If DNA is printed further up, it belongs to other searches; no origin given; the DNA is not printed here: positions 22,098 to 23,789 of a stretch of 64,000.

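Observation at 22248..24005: Two-gene cassette: small helical protein followed by a DUF3289-like putative toxin with unusual N-terminal domains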

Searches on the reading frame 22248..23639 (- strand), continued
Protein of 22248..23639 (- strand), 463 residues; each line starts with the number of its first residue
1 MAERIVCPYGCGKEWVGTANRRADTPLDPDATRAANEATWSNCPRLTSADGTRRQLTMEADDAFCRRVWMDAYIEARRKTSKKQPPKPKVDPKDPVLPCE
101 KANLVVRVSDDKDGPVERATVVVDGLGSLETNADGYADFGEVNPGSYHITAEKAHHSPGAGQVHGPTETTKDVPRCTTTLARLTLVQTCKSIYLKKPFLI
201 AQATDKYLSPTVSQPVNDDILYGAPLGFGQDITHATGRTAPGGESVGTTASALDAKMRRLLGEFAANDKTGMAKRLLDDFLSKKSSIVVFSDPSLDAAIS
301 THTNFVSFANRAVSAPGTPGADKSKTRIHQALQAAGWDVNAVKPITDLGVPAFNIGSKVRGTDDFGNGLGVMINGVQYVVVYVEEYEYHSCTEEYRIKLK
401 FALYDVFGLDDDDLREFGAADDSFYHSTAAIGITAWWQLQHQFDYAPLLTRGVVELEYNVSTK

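Call 71: find_encoding_contigs(protein=P0004, flank=6000, max_places=2)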
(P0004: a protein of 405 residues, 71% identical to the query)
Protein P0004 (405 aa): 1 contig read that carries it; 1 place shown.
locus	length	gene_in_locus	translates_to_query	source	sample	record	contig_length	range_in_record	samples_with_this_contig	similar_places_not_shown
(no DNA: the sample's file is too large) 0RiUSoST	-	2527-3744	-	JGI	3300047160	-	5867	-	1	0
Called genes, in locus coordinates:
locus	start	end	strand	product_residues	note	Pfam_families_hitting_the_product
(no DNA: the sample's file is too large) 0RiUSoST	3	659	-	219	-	?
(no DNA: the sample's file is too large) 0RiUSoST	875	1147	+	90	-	PF01909:NTP_transf_2, PF18765:Polbeta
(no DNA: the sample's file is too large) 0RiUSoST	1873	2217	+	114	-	-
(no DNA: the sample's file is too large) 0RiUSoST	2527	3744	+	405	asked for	PF13620:CarboxypepD_reg (weak)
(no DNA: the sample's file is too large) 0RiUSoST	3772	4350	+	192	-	-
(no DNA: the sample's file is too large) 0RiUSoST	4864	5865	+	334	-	?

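Call 74: find_encoding_contigs(protein=P0111, flank=10000, max_places=1)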
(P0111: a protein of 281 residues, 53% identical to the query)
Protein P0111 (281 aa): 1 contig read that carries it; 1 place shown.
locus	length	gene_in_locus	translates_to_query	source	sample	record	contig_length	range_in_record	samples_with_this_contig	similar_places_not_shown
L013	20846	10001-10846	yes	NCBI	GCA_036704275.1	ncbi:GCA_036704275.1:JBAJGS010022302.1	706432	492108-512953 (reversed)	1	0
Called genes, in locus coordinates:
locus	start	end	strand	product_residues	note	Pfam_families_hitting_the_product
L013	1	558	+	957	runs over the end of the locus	PF05954:Phage_GPD, PF04717:Phage_base_V, PF22178:Gp5_trimer_C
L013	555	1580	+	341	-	-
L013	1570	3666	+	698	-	-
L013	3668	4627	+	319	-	-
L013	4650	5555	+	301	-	PF16697:Yop-YscD_cpl (weak), PF00498:FHA (weak)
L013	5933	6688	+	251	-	PF03781:FGE-sulfatase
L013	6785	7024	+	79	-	-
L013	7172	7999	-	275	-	-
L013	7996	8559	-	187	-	PF13844:Glyco_transf_41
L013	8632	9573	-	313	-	PF13428:TPR_14 (faint), PF13432:TPR_16 (weak), PF13371:TPR_9, PF14559:TPR_19 (weak), PF13844:Glyco_transf_41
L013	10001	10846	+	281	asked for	-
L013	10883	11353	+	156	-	-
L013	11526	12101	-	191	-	-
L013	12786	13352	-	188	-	PF00078:RVT_1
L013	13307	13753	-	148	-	-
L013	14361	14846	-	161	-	PF05638:T6SS_HCP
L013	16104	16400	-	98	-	-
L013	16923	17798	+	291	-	PF00106:adh_short, PF08659:KR, PF23441:SDR (weak), PF13561:adh_short_C2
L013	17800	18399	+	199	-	PF06210:DUF1003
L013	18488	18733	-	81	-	-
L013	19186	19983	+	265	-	-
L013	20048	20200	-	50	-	-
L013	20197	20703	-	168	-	PF13358:DDE_3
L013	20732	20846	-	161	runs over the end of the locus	PF13384:HTH_23, PF13518:HTH_28 (weak), PF13551:HTH_29, PF13592:HTH_33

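Call 75: find_encoding_contigs(protein=P0058, flank=10000, max_places=1)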
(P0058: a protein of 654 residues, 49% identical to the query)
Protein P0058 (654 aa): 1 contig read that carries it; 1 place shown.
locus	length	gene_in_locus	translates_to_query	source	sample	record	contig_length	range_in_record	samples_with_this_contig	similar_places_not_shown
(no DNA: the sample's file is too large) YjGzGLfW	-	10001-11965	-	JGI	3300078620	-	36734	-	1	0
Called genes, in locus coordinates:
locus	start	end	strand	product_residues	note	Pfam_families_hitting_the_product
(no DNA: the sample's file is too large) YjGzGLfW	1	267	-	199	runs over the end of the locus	-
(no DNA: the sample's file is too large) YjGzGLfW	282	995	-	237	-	-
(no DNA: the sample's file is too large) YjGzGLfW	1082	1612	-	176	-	-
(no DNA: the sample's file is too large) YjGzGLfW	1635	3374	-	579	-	PF00498:FHA (weak), PF00158:Sigma54_activat, PF01078:Mg_chelatase (faint), PF14532:Sigma54_activ_2, PF00004:AAA, PF07728:AAA_5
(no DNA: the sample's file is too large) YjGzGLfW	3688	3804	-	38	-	-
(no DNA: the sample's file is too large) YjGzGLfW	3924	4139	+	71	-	-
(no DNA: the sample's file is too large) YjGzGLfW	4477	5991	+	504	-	PF00069:Pkinase, PF01636:APH (faint), PF07714:PK_Tyr_Ser-Thr, PF03109:ABC1 (weak)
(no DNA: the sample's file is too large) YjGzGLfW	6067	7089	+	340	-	-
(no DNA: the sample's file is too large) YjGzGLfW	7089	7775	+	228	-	-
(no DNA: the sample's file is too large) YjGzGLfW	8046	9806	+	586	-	PF00041:fn3, PF16655:PhoD_N (faint), PF16656:Pur_ac_phosph_N (faint), PF25059:FN3_DSCAM-DSCAML_C (faint), PF25788:Ig_Rha78A_N (faint), PF24489:Ig_J_second (faint), PF00041:fn3 (weak)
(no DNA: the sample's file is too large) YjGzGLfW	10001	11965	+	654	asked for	PF04717:Phage_base_V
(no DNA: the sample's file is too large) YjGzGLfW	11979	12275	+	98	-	-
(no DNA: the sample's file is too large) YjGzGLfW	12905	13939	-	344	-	-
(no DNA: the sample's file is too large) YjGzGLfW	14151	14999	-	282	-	PF00005:ABC_tran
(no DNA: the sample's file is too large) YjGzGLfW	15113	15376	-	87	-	-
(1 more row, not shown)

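Call 77: search_protein_families(library=pfam, proteins=[L001:3993-4571:+, L004:9445-9960:+, L005:9438-9992:+, L013:10883-11353:+, L013:555-1580:+, L013:1570-3666:+, L013:3668-4627:+], max_evalue=0.05)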
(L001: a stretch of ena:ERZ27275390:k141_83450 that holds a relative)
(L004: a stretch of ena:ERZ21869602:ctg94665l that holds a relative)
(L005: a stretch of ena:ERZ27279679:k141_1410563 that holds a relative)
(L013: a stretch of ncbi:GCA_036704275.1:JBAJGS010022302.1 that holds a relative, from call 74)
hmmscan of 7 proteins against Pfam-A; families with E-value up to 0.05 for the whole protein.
L001:3993-4571:+ (192 aa): 0 families

L004:9445-9960:+ (171 aa): 0 families

L005:9438-9992:+ (184 aa): 0 families

L013:10883-11353:+ (156 aa): 0 families

L013:555-1580:+ (341 aa): 1 family
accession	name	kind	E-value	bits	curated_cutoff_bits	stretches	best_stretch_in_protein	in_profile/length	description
PF02938.19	GAD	-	0.04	14.6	23.4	0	73-135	25-86/95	GAD domain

L013:1570-3666:+ (698 aa): 1 family
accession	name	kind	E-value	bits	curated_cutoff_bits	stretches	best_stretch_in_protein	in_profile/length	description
PF05488.18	PAAR_motif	-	0.0042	17.7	27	0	360-417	9-62/70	PAAR motif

L013:3668-4627:+ (319 aa): 0 families

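Call 86: find_encoding_contigs(protein=P0060, flank=10000, max_places=1)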
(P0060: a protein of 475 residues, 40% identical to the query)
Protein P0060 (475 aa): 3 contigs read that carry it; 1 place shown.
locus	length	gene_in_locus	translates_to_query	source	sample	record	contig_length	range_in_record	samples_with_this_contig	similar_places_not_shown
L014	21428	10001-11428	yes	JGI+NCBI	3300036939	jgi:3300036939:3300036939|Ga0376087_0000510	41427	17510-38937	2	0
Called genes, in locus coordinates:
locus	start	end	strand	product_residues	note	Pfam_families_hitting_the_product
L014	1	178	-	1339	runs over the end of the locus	PF00149:Metallophos, PF05729:NACHT (weak), PF13646:HEAT_2 (faint)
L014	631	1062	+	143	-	PF00080:Sod_Cu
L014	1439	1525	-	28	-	-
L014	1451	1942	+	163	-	-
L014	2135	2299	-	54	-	-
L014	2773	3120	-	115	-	PF00072:Response_reg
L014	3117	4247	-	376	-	PF08448:PAS_4, PF13426:PAS_9 (weak), PF00512:HisKA, PF02518:HATPase_c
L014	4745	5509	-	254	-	-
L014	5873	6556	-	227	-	PF03006:HlyIII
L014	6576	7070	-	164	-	PF05685:Uma2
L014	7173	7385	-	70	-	-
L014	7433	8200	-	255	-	PF07065:D123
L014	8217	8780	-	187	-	PF09346:SMI1_KNR4, PF14568:SUKH_6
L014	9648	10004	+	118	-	-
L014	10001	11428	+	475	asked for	-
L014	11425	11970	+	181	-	-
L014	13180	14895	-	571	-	PF00578:AhpC-TSA, PF08534:Redoxin, PF13905:Thioredoxin_8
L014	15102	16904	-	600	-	PF13231:PMT_2 (weak)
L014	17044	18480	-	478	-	PF00070:Pyr_redox (faint), PF00890:FAD_binding_2 (weak), PF01266:DAO (weak), PF01494:FAD_binding_3 (weak), PF01593:Amino_oxidase, PF01946:Thi4 (weak), PF07992:Pyr_redox_2 (weak), PF13450:NAD_binding_8, +2 more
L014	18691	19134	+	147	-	-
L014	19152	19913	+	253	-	-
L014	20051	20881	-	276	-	-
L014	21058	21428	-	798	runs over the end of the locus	PF08447:PAS_3 (faint), PF00989:PAS, PF08448:PAS_4, PF13426:PAS_9 (weak), PF13596:PAS_10 (weak), PF00512:HisKA, PF02518:HATPase_c, PF13581:HATPase_c_2 (weak), +1 more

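Call 97: find_encoding_contigs(protein=P0001, flank=3000, max_places=2)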
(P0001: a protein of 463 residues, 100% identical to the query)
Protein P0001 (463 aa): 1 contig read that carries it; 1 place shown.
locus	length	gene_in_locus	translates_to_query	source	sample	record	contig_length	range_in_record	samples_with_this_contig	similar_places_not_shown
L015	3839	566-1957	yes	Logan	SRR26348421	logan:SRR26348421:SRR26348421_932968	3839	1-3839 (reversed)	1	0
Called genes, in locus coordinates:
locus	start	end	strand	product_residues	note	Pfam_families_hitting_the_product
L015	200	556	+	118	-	-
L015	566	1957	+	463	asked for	PF13620:CarboxypepD_reg (weak)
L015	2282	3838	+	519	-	?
